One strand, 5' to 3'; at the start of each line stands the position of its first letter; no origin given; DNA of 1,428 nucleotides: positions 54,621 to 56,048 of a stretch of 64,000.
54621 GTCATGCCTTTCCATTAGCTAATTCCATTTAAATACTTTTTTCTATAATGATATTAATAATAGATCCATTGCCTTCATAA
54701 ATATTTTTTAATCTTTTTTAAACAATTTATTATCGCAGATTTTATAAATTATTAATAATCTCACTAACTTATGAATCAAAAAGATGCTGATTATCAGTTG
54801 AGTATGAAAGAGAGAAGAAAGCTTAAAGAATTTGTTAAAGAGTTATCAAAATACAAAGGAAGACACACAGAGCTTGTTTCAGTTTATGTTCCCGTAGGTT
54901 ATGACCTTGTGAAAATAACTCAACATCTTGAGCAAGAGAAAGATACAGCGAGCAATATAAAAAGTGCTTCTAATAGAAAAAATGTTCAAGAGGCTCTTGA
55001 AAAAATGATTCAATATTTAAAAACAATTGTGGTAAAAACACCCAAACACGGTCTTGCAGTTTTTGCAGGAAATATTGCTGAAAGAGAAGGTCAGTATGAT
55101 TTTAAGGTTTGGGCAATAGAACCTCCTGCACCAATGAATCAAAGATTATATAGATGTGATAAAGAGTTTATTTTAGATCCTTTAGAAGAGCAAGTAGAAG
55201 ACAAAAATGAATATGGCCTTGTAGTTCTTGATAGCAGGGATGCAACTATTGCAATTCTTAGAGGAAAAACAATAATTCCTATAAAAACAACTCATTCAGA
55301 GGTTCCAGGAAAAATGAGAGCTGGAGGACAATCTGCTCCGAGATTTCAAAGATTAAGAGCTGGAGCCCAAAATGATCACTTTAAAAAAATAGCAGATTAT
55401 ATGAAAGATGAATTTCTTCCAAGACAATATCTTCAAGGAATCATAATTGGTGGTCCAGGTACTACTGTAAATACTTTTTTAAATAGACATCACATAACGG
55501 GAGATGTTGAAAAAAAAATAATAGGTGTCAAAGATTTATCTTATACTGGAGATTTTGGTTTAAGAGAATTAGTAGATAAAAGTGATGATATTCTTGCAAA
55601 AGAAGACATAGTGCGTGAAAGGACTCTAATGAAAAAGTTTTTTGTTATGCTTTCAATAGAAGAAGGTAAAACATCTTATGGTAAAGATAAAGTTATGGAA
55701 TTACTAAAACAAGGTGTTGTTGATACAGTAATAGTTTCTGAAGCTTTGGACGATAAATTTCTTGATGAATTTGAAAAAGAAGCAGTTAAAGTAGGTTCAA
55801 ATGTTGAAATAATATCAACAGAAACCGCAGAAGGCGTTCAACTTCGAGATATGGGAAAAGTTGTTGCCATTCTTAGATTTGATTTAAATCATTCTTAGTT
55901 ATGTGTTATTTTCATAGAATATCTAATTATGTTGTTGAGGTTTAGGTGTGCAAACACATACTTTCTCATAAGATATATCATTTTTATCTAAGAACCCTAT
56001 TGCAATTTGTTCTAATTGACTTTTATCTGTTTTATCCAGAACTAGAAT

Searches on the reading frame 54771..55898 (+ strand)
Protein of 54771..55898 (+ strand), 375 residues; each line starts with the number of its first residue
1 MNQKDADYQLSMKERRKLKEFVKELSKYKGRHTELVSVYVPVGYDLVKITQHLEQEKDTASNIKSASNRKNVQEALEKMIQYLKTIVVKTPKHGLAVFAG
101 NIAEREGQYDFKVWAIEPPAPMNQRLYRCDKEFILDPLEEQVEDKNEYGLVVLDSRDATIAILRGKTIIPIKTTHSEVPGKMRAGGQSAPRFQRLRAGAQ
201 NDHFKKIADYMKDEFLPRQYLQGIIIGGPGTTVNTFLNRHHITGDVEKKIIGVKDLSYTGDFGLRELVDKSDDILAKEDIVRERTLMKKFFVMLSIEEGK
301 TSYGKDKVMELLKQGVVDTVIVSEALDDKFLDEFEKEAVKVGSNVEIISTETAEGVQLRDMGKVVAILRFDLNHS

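Call 52: search_protein_families(library=pfam, proteins=[window:54771-55898:+], max_evalue=0.001)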
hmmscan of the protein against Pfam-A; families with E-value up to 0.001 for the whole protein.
window:54771-55898:+ (375 aa): 5 families
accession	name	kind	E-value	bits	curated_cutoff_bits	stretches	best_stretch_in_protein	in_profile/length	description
PF03464.20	eRF1_2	-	5.2e-31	108.2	27.1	1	147-276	1-132/133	eRF1 domain 2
PF03465.20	eRF1_3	-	1.7e-15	57.8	25.8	1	280-371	1-105/106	eRF1 domain 3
PF03463.20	eRF1_1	-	1.3e-13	51.5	23.8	1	23-141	5-122/123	eRF1 domain 1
PF18859.6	acVLRF1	-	1.5e-09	38.6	27.1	1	151-241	5-94/130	Actinobacteria/chloroflexi VLRF1 release factor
PF18854.6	baeRF_family10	-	1.7e-09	38.6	27.1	1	136-253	4-122/143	Bacterial archaeo-eukaryotic release factor family 10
